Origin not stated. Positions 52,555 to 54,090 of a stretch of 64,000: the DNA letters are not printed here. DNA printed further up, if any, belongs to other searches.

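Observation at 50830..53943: Exported 1037-aa protein with two intact RecB/Cas4-like PD-(D/E)xK nuclease domains and a basic N-terminal tail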

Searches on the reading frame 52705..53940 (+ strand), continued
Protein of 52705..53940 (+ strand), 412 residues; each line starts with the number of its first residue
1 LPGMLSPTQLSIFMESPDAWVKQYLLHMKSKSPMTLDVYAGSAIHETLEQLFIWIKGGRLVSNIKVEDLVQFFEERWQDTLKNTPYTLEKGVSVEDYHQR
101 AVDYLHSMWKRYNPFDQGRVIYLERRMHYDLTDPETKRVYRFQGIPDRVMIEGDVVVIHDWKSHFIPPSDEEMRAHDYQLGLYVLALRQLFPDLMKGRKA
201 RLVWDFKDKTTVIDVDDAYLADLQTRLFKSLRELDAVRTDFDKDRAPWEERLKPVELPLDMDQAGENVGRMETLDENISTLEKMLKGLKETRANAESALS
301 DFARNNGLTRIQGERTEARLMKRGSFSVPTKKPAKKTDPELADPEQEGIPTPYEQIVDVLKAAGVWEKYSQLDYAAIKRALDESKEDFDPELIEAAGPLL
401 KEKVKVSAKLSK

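Call 44: find_homologous_proteins(query=P0024)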
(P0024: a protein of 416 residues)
Query P0024 (416 aa): 2023 proteins with E <= 0.001 among 8000 candidates; the best 120 are listed.
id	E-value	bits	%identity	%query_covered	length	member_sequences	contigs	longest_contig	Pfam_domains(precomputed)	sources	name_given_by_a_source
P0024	4.2e-282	953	100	100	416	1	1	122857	PF12705.14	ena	-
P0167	5.1e-164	564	61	98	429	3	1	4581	PF12705.14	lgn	-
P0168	6.0e-159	548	59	99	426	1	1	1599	PF12705.14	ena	-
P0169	2.1e-157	543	58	99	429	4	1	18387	PF12705.14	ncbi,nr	ncbi:MAG: PD-(D/E)XK nuclease family protein [Planctomycetes bacterium]|nr:PD-(D/E)XK nuclease famil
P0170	6.1e-148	511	56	99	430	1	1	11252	PF12705.14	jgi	jgi:putative RecB family exonuclease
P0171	9.1e-147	507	55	99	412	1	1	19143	PF12705.14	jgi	-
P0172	7.6e-146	504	53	99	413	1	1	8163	PF12705.14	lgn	-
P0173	5.2e-141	489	54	99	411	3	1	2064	PF12705.14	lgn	-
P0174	3.7e-137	476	51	99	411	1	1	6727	PF12705.14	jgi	jgi:putative RecB family exonuclease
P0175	6.3e-130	452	52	98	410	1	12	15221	PF12705.14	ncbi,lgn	-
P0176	8.1e-127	442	49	98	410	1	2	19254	PF12705.14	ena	-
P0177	4.6e-123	429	49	98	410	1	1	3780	PF01930.24,PF12705.14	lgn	-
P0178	5.0e-122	426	48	98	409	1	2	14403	PF12705.14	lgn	-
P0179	4.9e-115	403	49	98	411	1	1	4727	PF12705.14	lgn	-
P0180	1.1e-113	398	46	98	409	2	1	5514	PF12705.14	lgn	-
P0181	1.3e-108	382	45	99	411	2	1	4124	PF12705.14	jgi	-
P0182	2.1e-106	375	42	99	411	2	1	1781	PF12705.14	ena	-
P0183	7.1e-106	373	46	94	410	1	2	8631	PF12705.14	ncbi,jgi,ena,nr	ncbi:MAG TPA: PD-(D/E)XK nuclease family protein [Phycisphaerae bacterium]|nr:PD-(D/E)XK nuclease fa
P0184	1.2e-105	372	44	98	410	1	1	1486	PF01930.24,PF12705.14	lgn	-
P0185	6.3e-105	370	44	92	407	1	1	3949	PF12705.14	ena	-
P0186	1.5e-104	368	42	98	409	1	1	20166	PF12705.14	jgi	-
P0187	1.8e-104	368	44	99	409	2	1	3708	PF12705.14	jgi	jgi:putative RecB family exonuclease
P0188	2.4e-104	368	43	98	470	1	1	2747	PF12705.14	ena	-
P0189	3.4e-104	367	42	99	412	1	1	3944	PF01930.24,PF12705.14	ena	-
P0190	6.6e-104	366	44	93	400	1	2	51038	PF12705.14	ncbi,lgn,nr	ncbi:MAG: PD-(D/E)XK nuclease family protein [Chlamydiae bacterium]|nr:PD-(D/E)XK nuclease family pr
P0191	8.6e-104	366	47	91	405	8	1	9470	PF12705.14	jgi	-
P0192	1.3e-103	365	44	99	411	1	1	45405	PF01930.24,PF12705.14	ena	-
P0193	1.6e-103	365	44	97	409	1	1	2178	PF12705.14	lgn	-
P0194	4.6e-103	364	45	99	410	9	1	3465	PF01930.24,PF12705.14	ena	-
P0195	4.8e-103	363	41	99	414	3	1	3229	PF01930.24,PF12705.14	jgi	jgi:putative RecB family exonuclease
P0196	5.4e-103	363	48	98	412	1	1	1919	PF12705.14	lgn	-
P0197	1.5e-102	362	43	100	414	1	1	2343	PF01930.24,PF12705.14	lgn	-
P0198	2.8e-102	361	42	99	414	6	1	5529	PF01930.24,PF12705.14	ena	-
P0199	5.4e-102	360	43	99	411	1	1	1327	PF12705.14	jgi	jgi:putative RecB family exonuclease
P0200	9.1e-102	359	40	98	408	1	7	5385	PF12705.14,PF10926.15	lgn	-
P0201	1.5e-101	359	41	98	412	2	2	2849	PF12705.14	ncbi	-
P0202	1.7e-101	358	47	90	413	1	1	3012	PF12705.14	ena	-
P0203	1.8e-101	358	45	92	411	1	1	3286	PF12705.14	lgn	-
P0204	2.0e-101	358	43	98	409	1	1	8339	PF12705.14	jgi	jgi:putative RecB family exonuclease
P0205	2.4e-101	358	41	98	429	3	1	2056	PF01930.24,PF12705.14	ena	-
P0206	4.1e-101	357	45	97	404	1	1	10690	PF12705.14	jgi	jgi:putative RecB family exonuclease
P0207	7.0e-101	356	42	98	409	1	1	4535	PF12705.14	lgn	-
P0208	5.3e-100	353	41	98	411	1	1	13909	PF12705.14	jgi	-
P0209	1.8e-99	352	45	88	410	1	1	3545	PF12705.14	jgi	jgi:putative RecB family exonuclease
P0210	2.5e-99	351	43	99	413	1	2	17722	PF12705.14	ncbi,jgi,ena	-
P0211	2.7e-99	351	44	89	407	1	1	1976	PF12705.14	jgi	jgi:putative RecB family exonuclease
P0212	3.0e-99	351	42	97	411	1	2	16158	PF12705.14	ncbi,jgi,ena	jgi:putative RecB family exonuclease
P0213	6.5e-99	350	42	99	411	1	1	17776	PF12705.14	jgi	jgi:putative RecB family exonuclease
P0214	6.7e-99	350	41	99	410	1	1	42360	PF01930.24,PF12705.14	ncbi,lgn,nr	ncbi:MAG: PD-(D/E)XK nuclease family protein [Planctomycetota bacterium]|nr:PD-(D/E)XK nuclease fami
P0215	1.5e-98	349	44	97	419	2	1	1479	PF12705.14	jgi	jgi:putative RecB family exonuclease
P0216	1.5e-98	349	41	98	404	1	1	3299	PF12705.14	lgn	-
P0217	1.7e-98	348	43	97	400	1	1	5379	PF12705.14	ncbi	-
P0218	1.8e-98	348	42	92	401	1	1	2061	PF12705.14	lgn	-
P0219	2.5e-98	348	42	90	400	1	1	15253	PF12705.14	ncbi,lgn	-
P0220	3.5e-98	347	43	94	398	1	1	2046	PF12705.14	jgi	-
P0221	3.7e-98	347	41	99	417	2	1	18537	PF12705.14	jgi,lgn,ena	-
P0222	4.8e-98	347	41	98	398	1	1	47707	PF12705.14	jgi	jgi:putative RecB family exonuclease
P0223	5.3e-98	347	44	91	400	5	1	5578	PF12705.14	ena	-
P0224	8.7e-98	346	42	94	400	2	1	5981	PF12705.14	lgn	-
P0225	9.0e-98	346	58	62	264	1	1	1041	PF12705.14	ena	-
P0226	9.6e-98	346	42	95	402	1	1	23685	PF12705.14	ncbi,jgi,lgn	-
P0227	1.4e-97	346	43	95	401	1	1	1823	PF01930.24,PF12705.14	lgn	-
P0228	1.7e-97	345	42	98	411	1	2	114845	PF12705.14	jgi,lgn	jgi:putative RecB family exonuclease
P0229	2.0e-97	345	43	91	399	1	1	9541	PF12705.14,PF10926.15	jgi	-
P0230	2.0e-97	345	42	98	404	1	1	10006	PF12705.14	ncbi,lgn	-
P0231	2.4e-97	345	43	98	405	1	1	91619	PF12705.14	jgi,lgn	jgi:putative RecB family exonuclease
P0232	4.4e-97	344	43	97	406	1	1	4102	PF12705.14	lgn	-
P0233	9.6e-97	343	42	98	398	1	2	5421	PF12705.14,PF10926.15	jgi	jgi:putative RecB family exonuclease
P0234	1.0e-96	343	43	89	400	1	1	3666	PF12705.14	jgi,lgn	jgi:putative RecB family exonuclease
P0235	1.2e-96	342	41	98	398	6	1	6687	PF12705.14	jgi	jgi:putative RecB family exonuclease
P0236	1.3e-96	342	42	98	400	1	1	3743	PF12705.14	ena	-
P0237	1.6e-96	342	42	98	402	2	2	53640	PF12705.14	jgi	-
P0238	1.8e-96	342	43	90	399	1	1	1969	PF12705.14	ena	-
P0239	2.2e-96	342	42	98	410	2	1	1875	PF12705.14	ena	-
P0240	2.4e-96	341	40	97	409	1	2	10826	PF12705.14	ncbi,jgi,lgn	jgi:putative RecB family exonuclease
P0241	2.6e-96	341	41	98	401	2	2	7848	PF12705.14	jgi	-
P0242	2.6e-96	341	45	98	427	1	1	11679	PF12705.14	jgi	jgi:putative RecB family exonuclease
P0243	2.6e-96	341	43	98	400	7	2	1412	PF12705.14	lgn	-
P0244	3.5e-96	341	45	90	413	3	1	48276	PF12705.14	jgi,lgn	-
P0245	3.8e-96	341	42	91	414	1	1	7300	PF12705.14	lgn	-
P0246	4.4e-96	341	41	95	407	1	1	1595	PF01930.24,PF12705.14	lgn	-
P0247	4.8e-96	340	45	88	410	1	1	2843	PF12705.14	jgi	jgi:putative RecB family exonuclease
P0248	4.8e-96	340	41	99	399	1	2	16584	PF01930.24,PF12705.14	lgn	-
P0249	5.0e-96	340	40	99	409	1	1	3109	PF01930.24,PF12705.14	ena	-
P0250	5.1e-96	340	42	98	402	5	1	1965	PF12705.14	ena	-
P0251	5.2e-96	340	43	98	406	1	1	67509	PF01930.24,PF12705.14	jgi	jgi:putative RecB family exonuclease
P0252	5.3e-96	340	41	98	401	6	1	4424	PF12705.14,PF10926.15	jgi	-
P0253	5.7e-96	340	41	98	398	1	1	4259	PF12705.14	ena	-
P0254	6.2e-96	340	42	99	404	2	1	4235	PF12705.14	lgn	-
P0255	6.4e-96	340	42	98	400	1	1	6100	PF12705.14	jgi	-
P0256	9.7e-96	339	42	98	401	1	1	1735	PF12705.14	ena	-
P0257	1.5e-95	339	41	95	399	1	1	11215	PF12705.14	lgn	-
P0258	2.1e-95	338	43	94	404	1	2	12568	PF12705.14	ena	-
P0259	2.1e-95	338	39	99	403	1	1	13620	PF12705.14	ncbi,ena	ncbi:MAG: PD-(D/E)XK nuclease family protein [Pseudomonadota bacterium]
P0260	2.3e-95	338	41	97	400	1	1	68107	PF12705.14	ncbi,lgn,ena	ncbi:MAG TPA: PD-(D/E)XK nuclease family protein [Candidatus Methanoperedens sp.]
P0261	2.5e-95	338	40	98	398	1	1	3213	PF12705.14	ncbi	-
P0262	2.5e-95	338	42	98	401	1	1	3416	PF12705.14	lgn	-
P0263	2.5e-95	338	40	98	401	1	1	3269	PF12705.14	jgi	jgi:putative RecB family exonuclease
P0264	2.6e-95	338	41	97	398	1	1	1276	PF12705.14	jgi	-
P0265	2.7e-95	338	44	99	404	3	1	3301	PF12705.14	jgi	jgi:putative RecB family exonuclease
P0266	2.7e-95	338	43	90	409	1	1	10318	PF12705.14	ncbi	-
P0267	2.8e-95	338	41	98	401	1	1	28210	PF12705.14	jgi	-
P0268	3.8e-95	337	41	98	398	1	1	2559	PF12705.14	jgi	jgi:putative RecB family exonuclease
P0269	4.0e-95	337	40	99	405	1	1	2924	PF12705.14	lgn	-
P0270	4.5e-95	337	42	97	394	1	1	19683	PF01930.24,PF12705.14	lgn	-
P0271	4.7e-95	337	43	99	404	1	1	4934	PF12705.14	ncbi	-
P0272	5.8e-95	337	40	98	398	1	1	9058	PF12705.14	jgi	-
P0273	5.9e-95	337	41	94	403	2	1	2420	PF01930.24,PF12705.14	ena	-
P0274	6.7e-95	337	43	94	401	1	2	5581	PF12705.14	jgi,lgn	jgi:putative RecB family exonuclease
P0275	6.8e-95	337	45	90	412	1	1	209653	PF12705.14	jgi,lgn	jgi:putative RecB family exonuclease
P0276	7.8e-95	336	40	98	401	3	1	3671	PF12705.14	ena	-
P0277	8.2e-95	336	41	98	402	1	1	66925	PF12705.14,PF10926.15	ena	-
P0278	8.6e-95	336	41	98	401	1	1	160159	PF12705.14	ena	-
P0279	9.1e-95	336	44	90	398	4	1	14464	PF12705.14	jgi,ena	-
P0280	1.1e-94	336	43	98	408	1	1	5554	PF12705.14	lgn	-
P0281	1.2e-94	336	43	99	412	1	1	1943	PF12705.14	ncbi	-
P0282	1.4e-94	336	41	99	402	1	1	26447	PF12705.14,PF10926.15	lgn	-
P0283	1.6e-94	335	43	90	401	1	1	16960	PF12705.14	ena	-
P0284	1.7e-94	335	43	90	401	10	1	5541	PF12705.14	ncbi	-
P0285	1.8e-94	335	42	99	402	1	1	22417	PF12705.14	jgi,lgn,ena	-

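Call 45: find_encoding_contigs(protein=P0024, flank=7000, max_places=1)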
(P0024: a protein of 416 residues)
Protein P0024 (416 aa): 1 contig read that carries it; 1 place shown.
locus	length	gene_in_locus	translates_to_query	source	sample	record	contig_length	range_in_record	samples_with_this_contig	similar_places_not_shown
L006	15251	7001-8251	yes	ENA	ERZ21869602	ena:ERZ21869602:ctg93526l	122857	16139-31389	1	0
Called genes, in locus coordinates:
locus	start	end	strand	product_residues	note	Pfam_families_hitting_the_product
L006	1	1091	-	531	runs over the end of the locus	PF00145:DNA_methylase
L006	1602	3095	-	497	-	PF00589:Phage_integrase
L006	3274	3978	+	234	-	-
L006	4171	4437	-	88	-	-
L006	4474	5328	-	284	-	-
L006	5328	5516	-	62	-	-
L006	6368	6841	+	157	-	-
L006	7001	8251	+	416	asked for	PF12705:PDDEXK_1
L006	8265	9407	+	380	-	-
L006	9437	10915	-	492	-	-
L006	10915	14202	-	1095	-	PF00176:SNF2-rel_dom, PF04851:ResIII (weak), PF00271:Helicase_C, PF16203:ERCC3_RAD25_C (faint)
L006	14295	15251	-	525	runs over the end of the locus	-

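Call 46: find_encoding_contigs(protein=P0275, flank=7000, max_places=1)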
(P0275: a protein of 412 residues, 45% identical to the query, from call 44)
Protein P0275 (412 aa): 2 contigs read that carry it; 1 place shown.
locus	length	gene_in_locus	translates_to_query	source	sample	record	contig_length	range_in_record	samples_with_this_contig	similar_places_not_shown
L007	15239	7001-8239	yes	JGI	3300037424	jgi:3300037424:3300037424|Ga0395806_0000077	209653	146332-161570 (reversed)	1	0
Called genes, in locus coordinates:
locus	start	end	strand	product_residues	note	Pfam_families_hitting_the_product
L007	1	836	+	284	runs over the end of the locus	PF14326:DUF4384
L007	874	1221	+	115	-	-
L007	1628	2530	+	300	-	PF11412:DsbD_N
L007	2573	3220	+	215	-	PF00578:AhpC-TSA, PF08534:Redoxin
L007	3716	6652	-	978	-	PF01839:FG-GAP (faint), PF13517:FG-GAP_3, PF02494:HYR, PF18962:Por_Secre_tail (faint), PF13860:FlgD_ig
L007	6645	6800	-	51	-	-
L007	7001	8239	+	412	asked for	PF12705:PDDEXK_1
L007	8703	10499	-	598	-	PF22694:CtpB_N-like (weak), PF00595:PDZ, PF13180:PDZ_2 (weak), PF17820:PDZ_6, PF03572:Peptidase_S41, PF28547:CHD_PDZ-protease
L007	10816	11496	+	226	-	PF00702:Hydrolase, PF12710:HAD, PF13419:HAD_2, PF13242:Hydrolase_like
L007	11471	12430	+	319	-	PF06029:AlkA_N (weak), PF00730:HhH-GPD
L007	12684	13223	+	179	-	PF01844:HNH, PF13395:HNH_4 (weak), PF14279:HNH_5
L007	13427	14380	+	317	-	PF00579:tRNA-synt_1b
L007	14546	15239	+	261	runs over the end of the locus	PF02616:SMC_ScpA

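Call 47: find_encoding_contigs(protein=P0260, flank=7000, max_places=1)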
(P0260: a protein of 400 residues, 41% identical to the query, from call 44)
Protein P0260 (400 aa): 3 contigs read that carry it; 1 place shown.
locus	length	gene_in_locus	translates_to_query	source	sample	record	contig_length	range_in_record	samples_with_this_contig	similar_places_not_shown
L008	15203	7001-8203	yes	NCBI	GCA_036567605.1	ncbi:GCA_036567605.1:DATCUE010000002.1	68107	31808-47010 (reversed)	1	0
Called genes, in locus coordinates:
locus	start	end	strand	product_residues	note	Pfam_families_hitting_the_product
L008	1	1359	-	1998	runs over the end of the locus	PF14522:Cytochrome_C7 (faint), PF14537:Cytochrom_c3_2 (faint), PF22113:Mtrc-MtrF_II-IV_dom (weak), PF07752:S-layer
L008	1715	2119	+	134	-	-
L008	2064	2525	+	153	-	PF00665:rve (faint)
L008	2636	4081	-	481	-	PF20695:UbiD_N, PF01977:UbiD, PF20696:UbiD_C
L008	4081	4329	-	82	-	-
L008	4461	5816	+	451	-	PF00171:Aldedh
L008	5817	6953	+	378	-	PF00696:AA_kinase, PF01472:PUA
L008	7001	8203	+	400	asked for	PF12705:PDDEXK_1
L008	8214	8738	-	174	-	PF01931:NTPase_I-T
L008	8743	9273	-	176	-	-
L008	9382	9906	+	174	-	-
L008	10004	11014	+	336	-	-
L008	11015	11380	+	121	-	PF01155:HypA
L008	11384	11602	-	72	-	-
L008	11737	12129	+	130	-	PF09579:Spore_YtfJ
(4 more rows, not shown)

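Call 55: find_related_loci(query=A2, collection=genome_contigs, flank=4000)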
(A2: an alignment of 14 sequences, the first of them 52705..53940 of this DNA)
Query A2 (412 aa) in genome_contigs; peptide patterns used: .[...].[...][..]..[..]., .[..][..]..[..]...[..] (x = any residue, [..] = any of these).
46 stretches matched a pattern; 12 encode a relative of the query (tblastn E <= 1e-3); 11 distinct loci.
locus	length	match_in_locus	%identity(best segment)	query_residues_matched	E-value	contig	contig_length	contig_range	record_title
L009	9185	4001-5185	48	2-411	2e-130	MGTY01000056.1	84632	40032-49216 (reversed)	MAG: Elusimicrobia bacterium GWA2_69_24 gwa2_scaffold_2726, whole genome shotgun sequence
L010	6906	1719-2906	47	1-412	2e-130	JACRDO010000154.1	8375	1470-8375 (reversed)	MAG: Elusimicrobia bacterium isolate NC_groundwater_1674_Pr3_B-0.1um_65_18 SR-2_scaffold_141_3458774, whole genome shotg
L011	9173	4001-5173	45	2-411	1e-121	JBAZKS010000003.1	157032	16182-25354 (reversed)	MAG: Elusimicrobiota bacterium isolate SO_2017_LW4_15 scaffold_328_c1_LW137-91_2017, whole genome shotgun sequence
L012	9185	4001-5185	46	2-412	1e-120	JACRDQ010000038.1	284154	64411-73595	MAG: Elusimicrobia bacterium isolate NC_groundwater_1676_Pr3_B-0.1um_68_27 SR-2_scaffold_141_3265141, whole genome shotg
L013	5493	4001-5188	45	2-412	3e-117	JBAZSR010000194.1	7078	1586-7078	MAG: Elusimicrobiota bacterium isolate SO_2017_GW1_178 NODE_39998_length_7078_cov_0.917566_OW334_2017, whole genome shot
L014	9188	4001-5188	43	2-412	3e-111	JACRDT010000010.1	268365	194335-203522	MAG: Elusimicrobia bacterium isolate NC_groundwater_1679_Pr3_B-0.1um_69_72 SR-2_scaffold_141_506130, whole genome shotgu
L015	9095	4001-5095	47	2-381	1e-117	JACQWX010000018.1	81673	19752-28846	MAG: Elusimicrobia bacterium isolate NC_groundwater_1500_Pr4_B-0.1um_67_5 SR1-18-B1_scaffold_72786, whole genome shotgun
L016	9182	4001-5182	50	2-407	4e-133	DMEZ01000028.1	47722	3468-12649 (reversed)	MAG TPA_asm: Elusimicrobia bacterium isolate UBA9639 contig_764, whole genome shotgun sequence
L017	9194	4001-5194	26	6-412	7e-21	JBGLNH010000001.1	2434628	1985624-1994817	MAG: Candidatus Aminicenantes bacterium isolate PPR_0101 scaffold_54004, whole genome shotgun sequence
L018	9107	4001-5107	25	6-385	1e-20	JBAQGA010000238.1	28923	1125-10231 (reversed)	MAG: Candidatus Aminicenantales bacterium isolate MFD06995_ilm_asm_bin14 k127_28875, whole genome shotgun sequence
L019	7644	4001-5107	24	6-385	1e-19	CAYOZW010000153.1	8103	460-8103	MAG TPA_asm: uncultured Eubacteriales bacterium isolate binchicken_co81_511 genome assembly, contig: NODE_15447_length_8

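Call 84: find_homologous_proteins(query=P0018, max_evalue=1e-20)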
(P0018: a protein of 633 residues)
Query P0018 (633 aa): 4 proteins with E <= 1e-20 among 8000 candidates.
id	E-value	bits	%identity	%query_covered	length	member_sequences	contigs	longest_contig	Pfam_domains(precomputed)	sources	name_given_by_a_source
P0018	0.0e+0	1439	100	100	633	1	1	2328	PF12705.14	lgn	-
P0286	8.4e-179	614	52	94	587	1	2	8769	PF12705.14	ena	-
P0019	3.9e-165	569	47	90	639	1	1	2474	PF12705.14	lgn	-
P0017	1.2e-148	514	59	59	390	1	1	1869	PF12705.14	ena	-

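Call 85: find_encoding_contigs(protein=P0286, flank=6000, max_places=2)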
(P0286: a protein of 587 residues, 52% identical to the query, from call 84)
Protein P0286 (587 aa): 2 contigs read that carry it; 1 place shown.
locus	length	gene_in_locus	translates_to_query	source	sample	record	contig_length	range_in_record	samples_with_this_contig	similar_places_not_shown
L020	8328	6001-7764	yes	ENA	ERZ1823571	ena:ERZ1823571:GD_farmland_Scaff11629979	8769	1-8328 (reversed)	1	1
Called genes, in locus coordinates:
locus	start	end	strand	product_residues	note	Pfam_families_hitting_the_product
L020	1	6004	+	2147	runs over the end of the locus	?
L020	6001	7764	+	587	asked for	PF12705:PDDEXK_1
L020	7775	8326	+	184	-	?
